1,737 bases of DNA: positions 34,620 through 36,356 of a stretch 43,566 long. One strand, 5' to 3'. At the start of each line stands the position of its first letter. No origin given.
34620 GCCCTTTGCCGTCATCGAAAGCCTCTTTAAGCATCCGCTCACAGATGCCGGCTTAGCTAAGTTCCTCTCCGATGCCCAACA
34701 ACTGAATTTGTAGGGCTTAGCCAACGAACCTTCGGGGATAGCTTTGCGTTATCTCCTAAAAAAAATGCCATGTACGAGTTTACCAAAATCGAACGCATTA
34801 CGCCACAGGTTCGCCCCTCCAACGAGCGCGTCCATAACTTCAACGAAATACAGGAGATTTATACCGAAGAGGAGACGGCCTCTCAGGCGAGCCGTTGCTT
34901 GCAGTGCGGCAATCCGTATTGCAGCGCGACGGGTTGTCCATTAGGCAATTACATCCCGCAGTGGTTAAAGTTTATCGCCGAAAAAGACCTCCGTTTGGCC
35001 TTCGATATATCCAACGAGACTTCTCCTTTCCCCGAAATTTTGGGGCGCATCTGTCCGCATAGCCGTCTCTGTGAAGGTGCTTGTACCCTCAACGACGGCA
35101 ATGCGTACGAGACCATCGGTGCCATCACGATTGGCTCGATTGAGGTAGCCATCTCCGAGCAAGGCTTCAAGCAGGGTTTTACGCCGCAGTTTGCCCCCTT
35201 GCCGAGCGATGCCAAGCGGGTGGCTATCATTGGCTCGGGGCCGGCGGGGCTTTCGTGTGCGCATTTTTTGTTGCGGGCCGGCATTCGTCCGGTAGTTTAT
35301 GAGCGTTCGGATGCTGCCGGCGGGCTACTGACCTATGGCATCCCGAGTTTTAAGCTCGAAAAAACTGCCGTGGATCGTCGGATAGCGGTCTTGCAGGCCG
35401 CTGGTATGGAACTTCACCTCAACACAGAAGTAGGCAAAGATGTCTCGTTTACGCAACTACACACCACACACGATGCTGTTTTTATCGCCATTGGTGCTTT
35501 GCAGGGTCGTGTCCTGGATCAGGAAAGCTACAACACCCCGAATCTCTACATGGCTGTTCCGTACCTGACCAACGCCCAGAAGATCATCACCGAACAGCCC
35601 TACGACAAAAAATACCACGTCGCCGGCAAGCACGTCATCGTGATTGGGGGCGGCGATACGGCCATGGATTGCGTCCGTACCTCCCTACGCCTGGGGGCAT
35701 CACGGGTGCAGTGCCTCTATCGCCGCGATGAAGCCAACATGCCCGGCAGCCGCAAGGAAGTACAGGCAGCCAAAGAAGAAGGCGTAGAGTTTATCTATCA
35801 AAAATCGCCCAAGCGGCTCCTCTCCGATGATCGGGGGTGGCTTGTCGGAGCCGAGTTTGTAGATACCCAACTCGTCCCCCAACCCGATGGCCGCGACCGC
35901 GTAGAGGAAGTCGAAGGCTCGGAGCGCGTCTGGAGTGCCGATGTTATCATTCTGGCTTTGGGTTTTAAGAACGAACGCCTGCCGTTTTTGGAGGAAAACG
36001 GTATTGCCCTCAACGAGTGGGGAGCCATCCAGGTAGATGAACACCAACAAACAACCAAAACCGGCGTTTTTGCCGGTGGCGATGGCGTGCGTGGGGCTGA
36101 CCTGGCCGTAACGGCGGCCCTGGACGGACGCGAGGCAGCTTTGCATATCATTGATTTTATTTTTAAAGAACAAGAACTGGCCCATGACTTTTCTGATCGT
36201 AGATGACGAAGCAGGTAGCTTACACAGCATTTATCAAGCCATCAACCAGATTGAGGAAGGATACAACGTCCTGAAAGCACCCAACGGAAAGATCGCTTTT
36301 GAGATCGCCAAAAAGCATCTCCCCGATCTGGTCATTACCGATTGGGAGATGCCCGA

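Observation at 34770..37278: Orphan GltD-like Fe-S flavoprotein overlapping a sensor-less REC-HisKA-HATPase hybrid kinase: a candidate redox-sensing signalling pair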

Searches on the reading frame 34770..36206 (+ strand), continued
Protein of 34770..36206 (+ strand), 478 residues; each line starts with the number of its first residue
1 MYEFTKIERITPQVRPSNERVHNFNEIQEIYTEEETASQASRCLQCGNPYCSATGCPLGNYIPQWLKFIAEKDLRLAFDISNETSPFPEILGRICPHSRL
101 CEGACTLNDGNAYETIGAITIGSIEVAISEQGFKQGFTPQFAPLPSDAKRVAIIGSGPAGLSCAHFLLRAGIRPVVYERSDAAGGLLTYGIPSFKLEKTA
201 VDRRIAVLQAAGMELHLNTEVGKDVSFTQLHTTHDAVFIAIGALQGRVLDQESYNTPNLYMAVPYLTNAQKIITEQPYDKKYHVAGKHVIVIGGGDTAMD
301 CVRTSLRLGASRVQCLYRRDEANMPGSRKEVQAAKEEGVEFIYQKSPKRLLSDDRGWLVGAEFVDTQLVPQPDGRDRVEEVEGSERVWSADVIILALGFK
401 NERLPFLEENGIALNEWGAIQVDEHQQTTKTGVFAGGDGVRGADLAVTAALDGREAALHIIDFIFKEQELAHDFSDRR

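Call 38: list_cluster_members(proteins=[P0278, P0003, P0128, P0129, P0132, P0012, P0016, P0019])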
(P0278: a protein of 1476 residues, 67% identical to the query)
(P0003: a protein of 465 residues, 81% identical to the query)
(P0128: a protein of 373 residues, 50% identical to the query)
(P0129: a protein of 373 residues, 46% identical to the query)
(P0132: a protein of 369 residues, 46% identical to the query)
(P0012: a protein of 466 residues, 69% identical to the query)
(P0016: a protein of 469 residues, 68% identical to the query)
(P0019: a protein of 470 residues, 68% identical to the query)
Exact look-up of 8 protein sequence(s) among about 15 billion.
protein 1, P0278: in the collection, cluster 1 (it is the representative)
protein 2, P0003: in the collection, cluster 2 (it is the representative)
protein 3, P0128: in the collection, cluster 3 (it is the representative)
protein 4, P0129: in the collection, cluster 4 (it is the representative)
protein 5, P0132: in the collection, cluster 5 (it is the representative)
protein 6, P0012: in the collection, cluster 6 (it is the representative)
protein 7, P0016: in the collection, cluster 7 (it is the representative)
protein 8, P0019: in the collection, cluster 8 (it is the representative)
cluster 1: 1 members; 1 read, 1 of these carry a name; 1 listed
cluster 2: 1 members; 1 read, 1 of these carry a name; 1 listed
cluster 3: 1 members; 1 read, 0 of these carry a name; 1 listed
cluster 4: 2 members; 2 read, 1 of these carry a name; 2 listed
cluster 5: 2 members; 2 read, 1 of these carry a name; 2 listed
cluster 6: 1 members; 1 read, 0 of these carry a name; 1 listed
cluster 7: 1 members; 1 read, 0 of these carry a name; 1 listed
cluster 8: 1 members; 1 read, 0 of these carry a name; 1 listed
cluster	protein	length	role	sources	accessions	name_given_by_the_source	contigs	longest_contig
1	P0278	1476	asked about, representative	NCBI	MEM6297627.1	MAG: glutamate synthase large subunit [Bacteroidota bacterium]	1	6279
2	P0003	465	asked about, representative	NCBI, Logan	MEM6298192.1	MAG: glutamate synthase subunit beta [Bacteroidota bacterium]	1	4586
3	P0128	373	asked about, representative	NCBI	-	-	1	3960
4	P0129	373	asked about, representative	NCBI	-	-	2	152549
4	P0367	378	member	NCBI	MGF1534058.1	MAG: ATP-binding protein [Bernardetiaceae bacterium]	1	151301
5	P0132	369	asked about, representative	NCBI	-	-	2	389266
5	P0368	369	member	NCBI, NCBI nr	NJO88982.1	MAG: hybrid sensor histidine kinase/response regulator [Chloroflexia bacterium] | hybrid sensor histidine kinase/response regulator [Chloroflexia bacterium]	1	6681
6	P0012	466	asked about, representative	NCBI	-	-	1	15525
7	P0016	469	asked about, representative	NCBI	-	-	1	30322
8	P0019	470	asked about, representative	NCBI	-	-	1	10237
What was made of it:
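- Closest known: Bacteroidota 'TPR sensor kinase + REC-HisKA-HATPase' cassettes. Same: A paralogue at 46% identity carries a neighbouring NCBI accession and the same organism name, so it is probably from the same MAG (call 38).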

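Call 39: find_encoding_contigs(protein=P0003, flank=6000, max_places=3)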
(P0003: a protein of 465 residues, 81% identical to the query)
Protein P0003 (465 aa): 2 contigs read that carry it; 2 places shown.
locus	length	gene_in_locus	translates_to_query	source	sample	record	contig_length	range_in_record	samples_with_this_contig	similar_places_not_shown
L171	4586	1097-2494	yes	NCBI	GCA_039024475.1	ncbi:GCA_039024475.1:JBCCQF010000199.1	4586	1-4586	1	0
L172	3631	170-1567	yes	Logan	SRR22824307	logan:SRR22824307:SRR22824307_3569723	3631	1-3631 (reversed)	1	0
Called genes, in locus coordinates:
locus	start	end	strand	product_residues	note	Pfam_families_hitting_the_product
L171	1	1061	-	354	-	PF07494:Reg_prop (faint)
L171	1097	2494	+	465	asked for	PF14691:Fer4_20, PF13241:NAD_binding_7 (faint), PF00070:Pyr_redox (faint), PF00743:FMO-like (faint), PF01494:FAD_binding_3 (weak), PF07992:Pyr_redox_2, PF13450:NAD_binding_8 (weak), PF13738:Pyr_redox_3 (weak)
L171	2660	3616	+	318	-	-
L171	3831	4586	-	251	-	PF00072:Response_reg, PF01627:Hpt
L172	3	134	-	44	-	?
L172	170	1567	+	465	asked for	PF14691:Fer4_20, PF13241:NAD_binding_7 (faint), PF00070:Pyr_redox (faint), PF00743:FMO-like (faint), PF01494:FAD_binding_3 (weak), PF07992:Pyr_redox_2, PF13450:NAD_binding_8 (weak), PF13738:Pyr_redox_3 (weak)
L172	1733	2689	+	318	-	-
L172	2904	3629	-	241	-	?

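Call 40: find_encoding_contigs(protein=P0278, flank=6000, max_places=3)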
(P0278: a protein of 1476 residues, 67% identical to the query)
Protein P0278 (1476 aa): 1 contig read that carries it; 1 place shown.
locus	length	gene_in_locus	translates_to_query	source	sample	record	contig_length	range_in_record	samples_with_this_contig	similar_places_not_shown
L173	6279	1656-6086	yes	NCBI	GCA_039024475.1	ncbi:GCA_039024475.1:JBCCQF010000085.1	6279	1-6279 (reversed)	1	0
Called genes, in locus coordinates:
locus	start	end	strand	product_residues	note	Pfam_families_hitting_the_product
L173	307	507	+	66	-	PF03631:Virul_fac_BrkB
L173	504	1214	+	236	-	PF00005:ABC_tran, PF13304:AAA_21 (weak)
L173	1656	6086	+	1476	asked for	PF00310:GATase_2, PF04898:Glu_syn_central, PF01645:Glu_synthase, PF01493:GXGXG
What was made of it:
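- On GltD, NADPH-GOGAT small subunit (TIGR01318 / GltD-like Fe-S flavoproteins): Shown for the clade relative GCA_039024475.1, where gltB and gltD lie on separate contigs (calls 38-40).
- Closest known: NADPH-dependent glutamate synthase beta subunit GltD. Different: The gene is not next to gltB; the clade has unlinked the two subunit genes (calls 38-40).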

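Call 42: search_protein_families(library=pfam, proteins=[L171:2660-3616:+, L020:9221-9856:+, L020:11953-12684:-, L020:7638-8327:+])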
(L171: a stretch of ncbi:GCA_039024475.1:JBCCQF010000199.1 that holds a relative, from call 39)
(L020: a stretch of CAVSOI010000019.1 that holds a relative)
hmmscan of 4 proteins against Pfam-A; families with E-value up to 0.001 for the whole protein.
L171:2660-3616:+ (318 aa): 0 families

L020:9221-9856:+ (211 aa): 1 family
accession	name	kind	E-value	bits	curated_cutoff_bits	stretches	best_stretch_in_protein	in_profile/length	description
PF25106.1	VWA_4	-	6.1e-05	23.1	27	1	79-146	53-117/169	von Willebrand factor A domain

L020:11953-12684:- (243 aa): 3 families
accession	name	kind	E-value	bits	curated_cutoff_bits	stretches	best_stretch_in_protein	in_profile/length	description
PF00730.31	HhH-GPD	-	2.7e-16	60.3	26.2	1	53-189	1-99/108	HhH-GPD superfamily base excision DNA repair protein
PF09674.15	DUF2400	-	8.3e-05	23.2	25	1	162-213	170-222/225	Protein of unknown function (DUF2400)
PF22175.2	Ogg-HhH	-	0.0007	19.6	27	0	72-185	40-151/173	8-oxoguanine DNA glycosylase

L020:7638-8327:+ (229 aa): 0 families

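Call 47: search_solved_structures(query=window:34770-36206:+, show_alignments=2, max_evalue=1e-30)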
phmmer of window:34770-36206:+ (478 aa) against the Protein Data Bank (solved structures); distinct sequences matched with E-value up to 1e-30: 12.
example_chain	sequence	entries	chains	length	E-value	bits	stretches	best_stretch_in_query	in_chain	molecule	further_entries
6s6s_G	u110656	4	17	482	1.3e-114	387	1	8-460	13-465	Glutamate synthase [NADPH] small chain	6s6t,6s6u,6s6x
2vdc_G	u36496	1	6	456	2.5e-111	376.1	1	23-460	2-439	GLUTAMATE SYNTHASE [NADPH] SMALL CHAIN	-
5jca_L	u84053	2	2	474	2.5e-79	270.6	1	9-467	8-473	NADH-dependent Ferredoxin:NADP Oxidoreductase (NfnI) subunit alpha | NADH-dependent Ferredoxin:NADP Oxidoreductase subunit alpha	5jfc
4ylf_B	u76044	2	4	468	1.6e-78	267.9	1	10-464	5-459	Dihydropyrimidine dehydrogenase subunit A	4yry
7mfm_I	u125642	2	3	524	9.3e-76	258.8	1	4-465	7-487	Glutamate synthase (NADPH) small chain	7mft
5vj7_A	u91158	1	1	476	5.9e-74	252.9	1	8-466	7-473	Oxidoreductase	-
9bov_A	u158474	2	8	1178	3.1e-71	243.9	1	49-463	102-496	Molybdopterin oxidoreductase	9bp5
9n5u_A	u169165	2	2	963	1.7e-63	218.4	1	53-466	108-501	NfnA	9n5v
8oh5_C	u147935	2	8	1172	9.4e-62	212.7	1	49-462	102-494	Formate dehydrogenase-O, major subunit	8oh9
1gt8_A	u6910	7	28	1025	1.6e-44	155.9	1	22-464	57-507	DIHYDROPYRIMIDINE DEHYDROGENASE | Dihydropyrimidine dehydrogenase [NADP(+)]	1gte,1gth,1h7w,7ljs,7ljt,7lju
7m31_A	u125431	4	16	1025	1.6e-44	155.9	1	22-464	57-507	Dihydropyrimidine dehydrogenase [NADP(+)]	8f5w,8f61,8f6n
1h7x_A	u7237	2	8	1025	1.6e-44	155.9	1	22-464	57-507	DIHYDROPYRIMIDINE DEHYDROGENASE | Dihydropyrimidine dehydrogenase [NADP(+)]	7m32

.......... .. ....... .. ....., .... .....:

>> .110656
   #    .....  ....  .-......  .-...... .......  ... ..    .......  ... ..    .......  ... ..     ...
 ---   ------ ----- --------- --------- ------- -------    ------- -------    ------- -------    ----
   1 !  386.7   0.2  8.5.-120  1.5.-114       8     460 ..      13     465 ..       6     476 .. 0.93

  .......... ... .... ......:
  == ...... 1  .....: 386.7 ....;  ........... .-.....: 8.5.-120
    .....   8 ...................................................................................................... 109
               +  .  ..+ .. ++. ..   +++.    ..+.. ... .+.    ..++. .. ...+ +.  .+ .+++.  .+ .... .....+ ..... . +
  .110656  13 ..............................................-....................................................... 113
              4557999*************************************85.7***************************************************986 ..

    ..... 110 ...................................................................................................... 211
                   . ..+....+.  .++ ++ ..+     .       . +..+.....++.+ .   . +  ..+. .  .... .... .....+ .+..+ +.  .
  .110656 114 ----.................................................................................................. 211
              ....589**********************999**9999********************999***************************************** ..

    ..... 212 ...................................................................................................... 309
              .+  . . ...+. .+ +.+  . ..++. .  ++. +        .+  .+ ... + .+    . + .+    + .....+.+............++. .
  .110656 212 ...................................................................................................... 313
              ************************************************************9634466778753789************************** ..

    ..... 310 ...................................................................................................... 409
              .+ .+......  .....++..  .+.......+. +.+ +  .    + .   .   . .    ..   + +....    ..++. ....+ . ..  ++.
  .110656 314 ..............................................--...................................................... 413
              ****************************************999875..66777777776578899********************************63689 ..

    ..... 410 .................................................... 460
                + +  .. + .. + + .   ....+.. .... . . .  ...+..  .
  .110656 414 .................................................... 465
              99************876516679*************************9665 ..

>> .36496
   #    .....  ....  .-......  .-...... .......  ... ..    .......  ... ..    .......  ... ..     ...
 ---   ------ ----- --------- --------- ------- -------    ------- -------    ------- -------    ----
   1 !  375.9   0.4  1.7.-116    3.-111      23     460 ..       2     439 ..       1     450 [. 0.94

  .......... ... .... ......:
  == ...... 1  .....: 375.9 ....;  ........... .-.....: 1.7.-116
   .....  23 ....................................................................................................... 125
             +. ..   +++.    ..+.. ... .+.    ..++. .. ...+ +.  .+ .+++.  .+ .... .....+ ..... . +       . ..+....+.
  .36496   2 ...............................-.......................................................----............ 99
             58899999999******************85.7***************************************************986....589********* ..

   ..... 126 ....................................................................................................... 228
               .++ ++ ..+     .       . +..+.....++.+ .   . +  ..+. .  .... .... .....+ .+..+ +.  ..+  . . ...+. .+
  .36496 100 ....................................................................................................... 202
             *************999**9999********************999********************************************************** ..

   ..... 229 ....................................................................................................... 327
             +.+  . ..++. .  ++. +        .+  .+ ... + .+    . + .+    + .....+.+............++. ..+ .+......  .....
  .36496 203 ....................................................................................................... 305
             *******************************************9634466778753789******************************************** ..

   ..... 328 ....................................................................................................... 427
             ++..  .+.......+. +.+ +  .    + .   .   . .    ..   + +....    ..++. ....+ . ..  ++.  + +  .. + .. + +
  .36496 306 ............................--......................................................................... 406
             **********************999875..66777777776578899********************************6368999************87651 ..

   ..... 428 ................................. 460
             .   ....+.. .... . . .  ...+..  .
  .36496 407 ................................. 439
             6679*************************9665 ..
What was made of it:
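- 34770..36206 (+): gltD, the NADPH-glutamate synthase small (beta) subunit, 478 aa. The N-terminal two-[4Fe-4S] domain is at nt 34827-35171 and the FAD/NADPH domain at nt 35217-36125. The best PDB match is A. brasilense GltD 6S6S_G at 387 bits with all cofactor motifs aligned (call 47).
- On GltD, NADPH-GOGAT small subunit (TIGR01318 / GltD-like Fe-S flavoproteins): CX2CX4CX4C and CX5CX3C align with the A. brasilense GltD motifs (call 47). GSGPAG and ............YRRD are conserved against 6S6S_G (call 47).
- On Other GltD-like modules (NfnB/SudA, DPD/PreT, AegA/YgfT): PDB scores are lower: NfnI 271 bits and the DPD-like protein 268 bits, against 387 for GltD (call 47).
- Checked: The Cys motifs CX2CX4CX4C and CX5CX3C, the FAD motif GSGPAG and the NADPH motif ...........YRRD all align with Azospirillum GltD (call 47).
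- Its best solved relative is the GOGAT beta subunit (387 bits, against 271 for NfnI and 268 for a DPD-like protein), with all cofactor motifs aligned (call 47). K272 is not conserved in the Azospirillum enzyme (call 47).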

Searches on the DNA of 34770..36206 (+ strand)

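Call 32: search_rna_families(source=L001, threshold=gathering)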
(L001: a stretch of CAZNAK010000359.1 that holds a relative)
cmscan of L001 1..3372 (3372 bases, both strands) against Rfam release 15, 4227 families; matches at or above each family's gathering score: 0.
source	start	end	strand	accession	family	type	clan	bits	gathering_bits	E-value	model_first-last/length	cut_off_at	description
